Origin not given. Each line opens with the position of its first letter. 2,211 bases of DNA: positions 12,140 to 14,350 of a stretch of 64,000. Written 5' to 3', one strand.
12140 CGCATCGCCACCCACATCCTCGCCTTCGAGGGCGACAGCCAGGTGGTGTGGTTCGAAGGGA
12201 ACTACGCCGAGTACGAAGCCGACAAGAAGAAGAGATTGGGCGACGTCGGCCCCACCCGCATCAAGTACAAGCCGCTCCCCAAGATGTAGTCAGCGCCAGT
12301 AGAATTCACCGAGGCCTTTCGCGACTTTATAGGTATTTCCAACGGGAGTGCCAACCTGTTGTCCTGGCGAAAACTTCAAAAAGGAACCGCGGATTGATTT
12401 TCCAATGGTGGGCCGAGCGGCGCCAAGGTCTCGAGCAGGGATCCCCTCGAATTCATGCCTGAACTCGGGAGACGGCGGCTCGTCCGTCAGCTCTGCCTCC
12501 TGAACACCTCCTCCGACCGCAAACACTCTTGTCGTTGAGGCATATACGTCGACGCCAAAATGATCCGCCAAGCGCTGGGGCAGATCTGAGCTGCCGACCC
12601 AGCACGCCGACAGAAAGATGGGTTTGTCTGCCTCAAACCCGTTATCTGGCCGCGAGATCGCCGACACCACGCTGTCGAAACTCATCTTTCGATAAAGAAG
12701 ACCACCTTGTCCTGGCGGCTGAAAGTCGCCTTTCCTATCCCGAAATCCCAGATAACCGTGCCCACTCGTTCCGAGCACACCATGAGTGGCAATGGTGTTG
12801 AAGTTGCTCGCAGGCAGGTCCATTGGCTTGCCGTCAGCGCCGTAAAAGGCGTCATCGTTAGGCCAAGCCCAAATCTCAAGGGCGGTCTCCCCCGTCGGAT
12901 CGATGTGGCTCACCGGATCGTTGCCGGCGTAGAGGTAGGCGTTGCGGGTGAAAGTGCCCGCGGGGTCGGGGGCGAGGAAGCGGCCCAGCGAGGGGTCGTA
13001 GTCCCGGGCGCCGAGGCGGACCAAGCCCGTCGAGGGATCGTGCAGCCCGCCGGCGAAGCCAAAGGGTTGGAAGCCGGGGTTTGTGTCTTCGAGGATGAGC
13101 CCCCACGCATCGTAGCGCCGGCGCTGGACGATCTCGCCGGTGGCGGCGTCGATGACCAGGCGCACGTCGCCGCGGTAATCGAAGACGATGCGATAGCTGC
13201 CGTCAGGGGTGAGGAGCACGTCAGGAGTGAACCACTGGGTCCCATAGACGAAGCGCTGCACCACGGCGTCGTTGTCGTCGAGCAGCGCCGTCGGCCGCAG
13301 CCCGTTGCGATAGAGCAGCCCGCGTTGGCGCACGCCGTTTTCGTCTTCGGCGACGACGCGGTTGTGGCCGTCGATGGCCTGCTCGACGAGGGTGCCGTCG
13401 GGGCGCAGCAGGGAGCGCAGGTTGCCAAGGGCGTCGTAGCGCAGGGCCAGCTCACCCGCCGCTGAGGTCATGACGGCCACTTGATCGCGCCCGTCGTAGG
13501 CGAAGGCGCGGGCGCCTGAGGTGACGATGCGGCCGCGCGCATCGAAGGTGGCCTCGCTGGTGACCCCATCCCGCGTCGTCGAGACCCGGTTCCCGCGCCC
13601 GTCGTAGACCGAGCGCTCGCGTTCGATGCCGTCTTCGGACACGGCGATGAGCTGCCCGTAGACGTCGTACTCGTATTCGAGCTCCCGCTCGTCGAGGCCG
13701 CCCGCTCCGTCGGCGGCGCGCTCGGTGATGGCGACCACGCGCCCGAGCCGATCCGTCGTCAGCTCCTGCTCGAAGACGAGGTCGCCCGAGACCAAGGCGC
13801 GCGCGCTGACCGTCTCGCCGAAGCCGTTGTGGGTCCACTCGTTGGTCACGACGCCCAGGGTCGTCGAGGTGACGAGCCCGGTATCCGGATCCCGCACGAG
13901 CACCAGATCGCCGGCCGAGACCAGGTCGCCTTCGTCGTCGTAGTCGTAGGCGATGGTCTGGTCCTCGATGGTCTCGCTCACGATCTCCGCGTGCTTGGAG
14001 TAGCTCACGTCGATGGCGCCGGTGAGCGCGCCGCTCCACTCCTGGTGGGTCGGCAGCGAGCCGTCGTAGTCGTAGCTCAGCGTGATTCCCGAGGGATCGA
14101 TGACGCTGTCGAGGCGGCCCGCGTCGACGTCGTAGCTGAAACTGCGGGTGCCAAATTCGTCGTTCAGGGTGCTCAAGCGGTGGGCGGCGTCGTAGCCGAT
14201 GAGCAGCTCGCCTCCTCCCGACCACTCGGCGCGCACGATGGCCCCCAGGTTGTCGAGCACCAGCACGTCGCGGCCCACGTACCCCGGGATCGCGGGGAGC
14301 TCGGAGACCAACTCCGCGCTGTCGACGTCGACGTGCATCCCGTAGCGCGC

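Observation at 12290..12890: Rhs C-terminal tip with a caspase/CHAT-like His...Cys layout and no space for an immunity gene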

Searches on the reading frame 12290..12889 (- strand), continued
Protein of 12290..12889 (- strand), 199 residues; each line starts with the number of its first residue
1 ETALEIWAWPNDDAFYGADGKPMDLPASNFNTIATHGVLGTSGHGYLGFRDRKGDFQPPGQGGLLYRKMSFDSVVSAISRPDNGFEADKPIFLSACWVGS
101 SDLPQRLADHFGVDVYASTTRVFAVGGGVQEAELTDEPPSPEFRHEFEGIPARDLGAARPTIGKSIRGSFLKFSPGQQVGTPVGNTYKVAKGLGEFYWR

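Call 124: list_cluster_members(proteins=[P0002, P0001])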
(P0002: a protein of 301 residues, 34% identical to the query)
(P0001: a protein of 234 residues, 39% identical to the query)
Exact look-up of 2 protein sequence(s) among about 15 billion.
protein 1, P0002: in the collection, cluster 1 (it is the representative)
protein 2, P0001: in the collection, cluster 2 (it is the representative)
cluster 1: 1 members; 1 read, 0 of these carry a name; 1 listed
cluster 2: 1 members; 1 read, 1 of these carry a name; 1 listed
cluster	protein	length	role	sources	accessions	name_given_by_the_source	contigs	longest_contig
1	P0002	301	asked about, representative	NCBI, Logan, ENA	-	-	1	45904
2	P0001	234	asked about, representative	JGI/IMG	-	hypothetical protein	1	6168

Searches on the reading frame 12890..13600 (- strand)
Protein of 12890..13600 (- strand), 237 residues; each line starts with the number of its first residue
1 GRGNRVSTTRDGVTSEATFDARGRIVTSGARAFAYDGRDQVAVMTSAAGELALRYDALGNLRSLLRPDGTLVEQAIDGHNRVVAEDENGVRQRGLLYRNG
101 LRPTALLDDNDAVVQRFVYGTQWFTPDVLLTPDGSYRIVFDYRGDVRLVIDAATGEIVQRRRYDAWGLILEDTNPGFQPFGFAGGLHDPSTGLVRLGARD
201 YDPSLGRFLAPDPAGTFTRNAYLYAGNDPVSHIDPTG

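Call 86: search_dna_similar(query=window:12890-13600:-, collection=phages, mode=protein, max_evalue=0.001, max_rows=30)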
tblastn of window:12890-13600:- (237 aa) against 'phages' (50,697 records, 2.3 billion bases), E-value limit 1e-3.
Records with a match: 25; places in all: 28; records where one place covers at least 80% of the query: 4.
Best place of each record, by identity: <60% 25.
By first word of the organism name: Bacteriophage 16; Escherichia 3; Campylobacter 2; Pseudomonas 1; Streptococcus 1; Leptospira 1; Anaeroplasmataceae 1.
By host as written in the record: - 9; Campylobacter jejuni 2; Candidatus Hamiltonella defensa 2; Pseudomonas aeruginosa 1; Streptococcus suis 1; Escherichia coli O111 1; Escherichia coli O157:H7 ATCC 43895 1; frog 1; and 7 more.
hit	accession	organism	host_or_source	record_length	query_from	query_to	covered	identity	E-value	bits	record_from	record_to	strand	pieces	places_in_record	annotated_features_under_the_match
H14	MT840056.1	Bacteriophage sp.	human fecal samples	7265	2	237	100%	28.0%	7e-8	58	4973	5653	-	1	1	record has no annotation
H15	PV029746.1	Pseudomonas phage Phipami28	Pseudomonas aeruginosa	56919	9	237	97%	27.9%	8e-4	46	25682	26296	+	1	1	Rhs-family protein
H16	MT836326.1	Bacteriophage sp.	human fecal samples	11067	10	237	96%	27.5%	4e-10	65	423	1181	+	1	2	record has no annotation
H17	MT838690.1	Bacteriophage sp.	human fecal samples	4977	18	237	93%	26.7%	3e-10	65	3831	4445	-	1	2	record has no annotation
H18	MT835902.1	Bacteriophage sp.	human fecal samples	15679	109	237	54%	31.4%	3e-9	62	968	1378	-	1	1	record has no annotation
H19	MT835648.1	Bacteriophage sp.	human fecal samples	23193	111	237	54%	30.6%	3e-6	54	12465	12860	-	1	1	record has no annotation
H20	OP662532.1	Streptococcus phage YS34-rum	Streptococcus suis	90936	133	237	44%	35.1%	7e-6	52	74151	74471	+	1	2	cell wall protein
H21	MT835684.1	Bacteriophage sp.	human fecal samples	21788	126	237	47%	32.5%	9e-8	58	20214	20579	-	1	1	record has no annotation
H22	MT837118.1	Bacteriophage sp.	human fecal samples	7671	130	237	46%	31.5%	7e-6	52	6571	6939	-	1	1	record has no annotation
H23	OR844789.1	Escherichia phage ECO111 5-P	Escherichia coli O111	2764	141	237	41%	35.0%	4e-4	47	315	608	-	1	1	record has no annotation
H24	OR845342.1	Escherichia phage ECO95 1-6-1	Escherichia coli O157:H7 ATCC 43895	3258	141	237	41%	35.0%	6e-4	46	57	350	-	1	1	record has no annotation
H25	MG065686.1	Campylobacter phage A18a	Campylobacter jejuni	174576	148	237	38%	36.6%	1e-4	48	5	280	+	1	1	record has no annotation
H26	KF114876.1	Leptospira phage vB_LalZ_80412-LE1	frog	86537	134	237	44%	31.0%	6e-5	49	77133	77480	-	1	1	RHS repeat-associated core domain protein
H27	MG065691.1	Campylobacter phage A11a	Campylobacter jejuni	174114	152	237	36%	37.1%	3e-4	47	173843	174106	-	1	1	record has no annotation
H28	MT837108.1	Bacteriophage sp.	human fecal samples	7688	128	237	46%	28.9%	3e-7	56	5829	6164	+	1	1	record has no annotation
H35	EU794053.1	Bacteriophage APSE-3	Candidatus Hamiltonella defensa strain ...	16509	181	237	24%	43.5%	8e-4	46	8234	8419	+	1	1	Z: putative YD-repeat toxin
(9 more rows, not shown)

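Call 87: get_annotated_region(hit=H35, flank=1500)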
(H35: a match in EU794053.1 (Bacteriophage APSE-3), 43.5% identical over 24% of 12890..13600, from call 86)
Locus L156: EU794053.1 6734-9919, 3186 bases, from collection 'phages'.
description: Bacteriophage APSE-3 predicted P-loop ATPase (P3) gene, partial cds; P4 pseudogene, complete sequence; Q protein (P5), conserved hypothetical protein (Y), putative YD-repeat toxin (Z), ...
organism: Bacteriophage APSE-3 (NCBI taxid 568989)
taxonomy: Viruses; Duplodnaviria; Heunggongvirae; Uroviricota; Caudoviricetes; Sendosyvirus
host: Candidatus Hamiltonella defensa strain A1A; source: -; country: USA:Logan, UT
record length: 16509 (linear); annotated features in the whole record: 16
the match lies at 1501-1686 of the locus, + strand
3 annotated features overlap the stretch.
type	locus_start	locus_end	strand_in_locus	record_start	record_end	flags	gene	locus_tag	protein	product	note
CDS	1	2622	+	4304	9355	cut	Z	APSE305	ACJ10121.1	putative YD-repeat toxin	-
CDS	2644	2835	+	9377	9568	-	E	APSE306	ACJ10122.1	phage 21-like group II holin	-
CDS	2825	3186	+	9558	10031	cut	F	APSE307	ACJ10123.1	lysozyme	-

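Call 89: search_protein_families(library=pfam, proteins=[L156:1501-2619:+], max_evalue=0.01)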
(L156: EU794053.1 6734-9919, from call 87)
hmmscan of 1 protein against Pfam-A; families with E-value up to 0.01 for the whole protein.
L156:1501-2619:+ (373 aa): 1 family
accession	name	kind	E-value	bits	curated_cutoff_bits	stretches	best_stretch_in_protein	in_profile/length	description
PF15656.11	Tox-HDC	-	2.2e-11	44.5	21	1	222-371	6-129/130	Toxin with a H, D/N and C signature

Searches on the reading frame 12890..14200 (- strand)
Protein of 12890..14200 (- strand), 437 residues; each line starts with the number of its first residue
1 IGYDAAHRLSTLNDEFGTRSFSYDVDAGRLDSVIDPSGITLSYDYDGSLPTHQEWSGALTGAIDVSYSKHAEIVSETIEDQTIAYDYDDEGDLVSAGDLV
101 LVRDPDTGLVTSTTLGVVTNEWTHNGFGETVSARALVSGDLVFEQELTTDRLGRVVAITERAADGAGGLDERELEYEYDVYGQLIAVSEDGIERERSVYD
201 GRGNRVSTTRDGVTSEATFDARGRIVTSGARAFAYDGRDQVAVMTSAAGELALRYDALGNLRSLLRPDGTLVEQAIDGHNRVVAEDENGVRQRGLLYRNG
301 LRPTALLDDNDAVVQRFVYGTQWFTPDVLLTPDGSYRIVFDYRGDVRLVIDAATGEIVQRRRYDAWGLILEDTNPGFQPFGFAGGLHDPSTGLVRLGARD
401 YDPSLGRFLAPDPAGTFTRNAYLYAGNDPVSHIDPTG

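Call 30: find_related_loci(query=window:12890-14200:-, collection=genome_contigs, flank=10000)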
Query window:12890-14200:- (437 aa) in genome_contigs; peptide patterns used: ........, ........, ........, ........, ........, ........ (x = any residue, [..] = any of these).
117 stretches matched a pattern; 69 encode a relative of the query (tblastn E <= 1e-3); 64 distinct loci.
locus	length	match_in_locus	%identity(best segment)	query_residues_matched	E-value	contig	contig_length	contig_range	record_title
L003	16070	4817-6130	41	1-437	9e-97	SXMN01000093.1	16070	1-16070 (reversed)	MAG: Verrucomicrobiales bacterium isolate F1-120-MAGs170 F1-120__c279837, whole genome shotgun sequence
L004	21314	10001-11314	41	1-437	1e-95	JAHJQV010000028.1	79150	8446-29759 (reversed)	MAG: Gammaproteobacteria bacterium isolate OS_PC_MetaG.mb.12 OS_PC_MetaG.mb.12_k141_288671, whole genome shotgun sequenc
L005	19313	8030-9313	39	3-437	1e-92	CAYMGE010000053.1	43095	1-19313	MAG TPA_asm: uncultured Ardenticatenaceae bacterium isolate SRP334346_co1_90 genome assembly, contig: NODE_932_length_43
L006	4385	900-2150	40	17-437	2e-92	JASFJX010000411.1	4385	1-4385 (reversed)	MAG: Candidatus Thiodiazotropha sp. isolate D0608U12metaG_Bin_25 D0608U12metaG_FD_scaffold_5259_c1, whole genome shotgun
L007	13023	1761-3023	41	17-437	6e-92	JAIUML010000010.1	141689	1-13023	MAG: Saccharospirillum sp. isolate PBR18_bin23 bin23.contig0009, whole genome shotgun sequence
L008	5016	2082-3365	38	3-437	5e-87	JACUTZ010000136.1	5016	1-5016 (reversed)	MAG: Gammaproteobacteria bacterium isolate Kmv18 NODE_7784_length_5016_cov_69.839548, whole genome shotgun sequence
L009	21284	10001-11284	39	3-437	9e-87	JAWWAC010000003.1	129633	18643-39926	MAG: Oleiphilaceae bacterium isolate HN14.bin.46 k141_1457784_length_129633_cov_10.2243, whole genome shotgun sequence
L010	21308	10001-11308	40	1-437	5e-86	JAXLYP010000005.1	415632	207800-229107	MAG: Polyangiaceae bacterium isolate STL-MYX16 C3.166.fa-5, whole genome shotgun sequence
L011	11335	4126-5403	38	7-437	6e-85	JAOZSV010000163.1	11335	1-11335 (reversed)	MAG: Thiotrichaceae bacterium isolate GMC7.concoct.148 GMC7_2711_length_11335_cov_1507.147074, whole genome shotgun sequ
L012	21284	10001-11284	35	3-437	3e-84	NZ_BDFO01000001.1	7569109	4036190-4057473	Oligoflexus tunisiensis strain Shr3, whole genome shotgun sequence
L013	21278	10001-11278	39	7-437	4e-82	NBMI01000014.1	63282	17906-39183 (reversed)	MAG: Candidatus Parabeggiatoa sp. nov. 2 isolate 4572_84 ex4572_84_scaffold_625, whole genome shotgun sequence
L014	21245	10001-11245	40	22-437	2e-81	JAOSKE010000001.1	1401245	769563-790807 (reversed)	MAG: Kiritimatiellae bacterium isolate FR_21 FR-Kiritimatiellae-1_s1, whole genome shotgun sequence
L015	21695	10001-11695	36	3-437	7e-80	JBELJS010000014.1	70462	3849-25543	MAG: Alcanivorax sp. isolate REMEI136_ass_metaspades_bin.34.clean NODE_328_length_70462_cov_7.937180, whole genome shotg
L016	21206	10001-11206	39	32-437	2e-79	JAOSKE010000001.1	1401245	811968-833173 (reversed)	MAG: Kiritimatiellae bacterium isolate FR_21 FR-Kiritimatiellae-1_s1, whole genome shotgun sequence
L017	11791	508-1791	37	3-437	9e-78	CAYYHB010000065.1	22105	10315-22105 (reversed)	MAG TPA_asm: uncultured Burkholderiales bacterium isolate SRP329715_co1_347 genome assembly, contig: NODE_3385_length_22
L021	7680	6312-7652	37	28-437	3e-76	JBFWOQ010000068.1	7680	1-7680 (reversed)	MAG: Porticoccaceae bacterium isolate CA_2019_TPBF_14 NODE_37914_length_7680_cov_16.910896_TPBF, whole genome shotgun se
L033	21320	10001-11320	37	24-437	2e-69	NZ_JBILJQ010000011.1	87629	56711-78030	MAG: Aquimonas sp. isolate ME2017-06-17_3300042311_group7_bin143 Rohwer_bin2496_scaffold_68_c1, whole genome shotgun seq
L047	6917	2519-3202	46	213-437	8e-53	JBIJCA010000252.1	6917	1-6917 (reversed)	MAG: Aquimonas sp. isolate ME2006-08-18D11_3300042945_group2_bin107 Rohwer_bin2495_scaffold_17590_c1, whole genome shotg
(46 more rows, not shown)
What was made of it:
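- Tried and rejected: The best Rhs-core relative is 41% identical over most of the queried core (call 30).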

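Call 59: search_protein_families(library=pfam, proteins=[L021:881-1603:+, L021:3458-3850:+, L047:1436-2317:+, L047:3634-4005:+, L033:13918-14397:+, L033:14883-15635:+, L014:14047-17478:+, L013:11820-12980:+], max_evalue=0.1)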
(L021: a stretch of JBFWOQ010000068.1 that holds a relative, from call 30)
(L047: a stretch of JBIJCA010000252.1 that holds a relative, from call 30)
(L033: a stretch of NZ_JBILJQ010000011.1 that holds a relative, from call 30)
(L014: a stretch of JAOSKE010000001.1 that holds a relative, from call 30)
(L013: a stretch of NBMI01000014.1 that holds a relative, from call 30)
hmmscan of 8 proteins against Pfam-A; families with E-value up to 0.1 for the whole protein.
L021:881-1603:+ (240 aa): 0 families

L021:3458-3850:+ (130 aa): 0 families

L047:1436-2317:+ (293 aa): 0 families

L047:3634-4005:+ (123 aa): 0 families

L033:13918-14397:+ (159 aa): 1 family
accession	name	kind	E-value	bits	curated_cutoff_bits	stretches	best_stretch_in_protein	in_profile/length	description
PF08238.18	Sel1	-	0.078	14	30.7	0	125-138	23-36/36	Sel1 repeat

L033:14883-15635:+ (250 aa): 1 family
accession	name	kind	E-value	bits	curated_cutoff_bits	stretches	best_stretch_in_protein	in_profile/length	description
PF23310.1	TPR_27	-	0.0087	16.2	27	0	44-85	49-90/110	Plant tetratrico peptide repeats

L014:14047-17478:+ (1144 aa): 2 families
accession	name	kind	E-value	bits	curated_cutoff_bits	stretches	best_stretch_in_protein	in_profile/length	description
PF18884.5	TSP3_bac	-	4.8e-27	93.9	25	5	339-359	1-21/22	Bacterial TSP3 repeat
PF00932.25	LTD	-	1.1e-10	42.3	34.3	1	368-438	6-72/109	Lamin Tail Domain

L013:11820-12980:+ (387 aa): 22 families
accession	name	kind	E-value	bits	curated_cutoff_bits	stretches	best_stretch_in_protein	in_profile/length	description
PF08238.18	Sel1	-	2.1e-47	158.3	30.7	4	304-338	2-36/36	Sel1 repeat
PF00515.34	TPR_1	-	1.2e-21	76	27.8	2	158-189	3-34/34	Tetratricopeptide repeat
PF07719.23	TPR_2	-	6.9e-19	66.8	27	3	157-189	2-34/34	Tetratricopeptide repeat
PF13414.12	TPR_11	-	4.6e-15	55.5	26.8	2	163-196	1-34/42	TPR repeat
PF13432.12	TPR_16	-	8.9e-15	55.3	32.7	3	286-338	12-62/65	Tetratricopeptide repeat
PF13424.12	TPR_12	-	4.9e-12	46.3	30.1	1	122-185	4-74/77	Tetratricopeptide repeat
PF13181.12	TPR_8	-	5.8e-12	45.2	25.7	2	157-188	2-33/34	Tetratricopeptide repeat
PF13428.12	TPR_14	-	2.3e-10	40.6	23.5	1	160-193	5-38/44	Tetratricopeptide repeat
PF23914.1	TPR_CcmH_CycH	-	1.2e-09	38.6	42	1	41-150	41-150/158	Cytochrome c-type biogenesis protein H TPR domain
PF13174.12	TPR_6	-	3.2e-08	34.2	26.3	1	157-188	1-32/33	Tetratricopeptide repeat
PF13176.12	TPR_7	-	7.6e-08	32.3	27.9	0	134-156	12-34/36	Tetratricopeptide repeat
PF13431.12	TPR_17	-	1.7e-07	31.4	24.4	1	43-69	6-32/34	Tetratricopeptide repeat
PF14559.12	TPR_19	-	5.2e-07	30.3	25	2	27-82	4-57/68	Tetratricopeptide repeat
PF23310.1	TPR_27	-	7.4e-07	29.3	27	1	286-313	44-71/110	Plant tetratrico peptide repeats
PF12895.13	ANAPC3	-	7.2e-06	26.6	27.2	1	32-75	39-81/82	Anaphase-promoting complex, cyclosome, subunit 3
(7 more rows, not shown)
